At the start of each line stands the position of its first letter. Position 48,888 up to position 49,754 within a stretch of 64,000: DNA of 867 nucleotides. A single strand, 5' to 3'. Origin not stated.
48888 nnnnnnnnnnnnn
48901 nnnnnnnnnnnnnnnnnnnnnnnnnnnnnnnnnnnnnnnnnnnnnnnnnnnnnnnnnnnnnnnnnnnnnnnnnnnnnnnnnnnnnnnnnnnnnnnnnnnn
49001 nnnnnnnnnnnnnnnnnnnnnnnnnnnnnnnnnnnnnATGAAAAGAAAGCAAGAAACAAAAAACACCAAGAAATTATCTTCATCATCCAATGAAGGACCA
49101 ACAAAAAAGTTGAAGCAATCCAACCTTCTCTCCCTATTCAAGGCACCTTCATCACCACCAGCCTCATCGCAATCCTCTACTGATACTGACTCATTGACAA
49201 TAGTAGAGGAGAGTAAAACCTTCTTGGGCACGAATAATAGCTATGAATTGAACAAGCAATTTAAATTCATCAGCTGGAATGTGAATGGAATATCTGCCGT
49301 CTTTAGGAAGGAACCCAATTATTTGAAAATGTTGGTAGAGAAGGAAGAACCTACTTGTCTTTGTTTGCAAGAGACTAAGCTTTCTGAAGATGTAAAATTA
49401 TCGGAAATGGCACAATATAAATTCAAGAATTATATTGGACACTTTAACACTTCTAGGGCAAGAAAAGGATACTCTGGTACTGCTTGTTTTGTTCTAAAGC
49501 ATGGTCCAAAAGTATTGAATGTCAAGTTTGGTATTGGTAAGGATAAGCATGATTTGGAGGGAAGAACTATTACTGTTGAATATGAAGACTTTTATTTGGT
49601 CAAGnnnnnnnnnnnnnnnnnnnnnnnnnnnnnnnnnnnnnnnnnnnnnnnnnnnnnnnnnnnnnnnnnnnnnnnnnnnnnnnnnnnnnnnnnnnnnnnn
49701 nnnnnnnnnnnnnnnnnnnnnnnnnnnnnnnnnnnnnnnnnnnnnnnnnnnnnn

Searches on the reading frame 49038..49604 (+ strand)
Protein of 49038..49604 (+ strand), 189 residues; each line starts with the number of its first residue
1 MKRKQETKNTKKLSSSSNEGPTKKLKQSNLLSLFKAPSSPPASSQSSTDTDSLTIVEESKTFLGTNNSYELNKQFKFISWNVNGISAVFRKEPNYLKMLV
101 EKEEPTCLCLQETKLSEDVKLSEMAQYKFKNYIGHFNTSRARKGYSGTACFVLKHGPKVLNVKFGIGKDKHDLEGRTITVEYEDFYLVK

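Call 47: search_protein_families(library=pfam, proteins=[window:49038-49604:+], max_evalue=0.001)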
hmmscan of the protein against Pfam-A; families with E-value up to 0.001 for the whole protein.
window:49038-49604:+ (189 aa): 1 family
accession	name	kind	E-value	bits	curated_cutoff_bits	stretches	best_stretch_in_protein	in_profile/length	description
PF03372.29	Exo_endo_phos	-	1.1e-05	25.8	24.5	1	78-160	1-85/225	Endonuclease/Exonuclease/phosphatase family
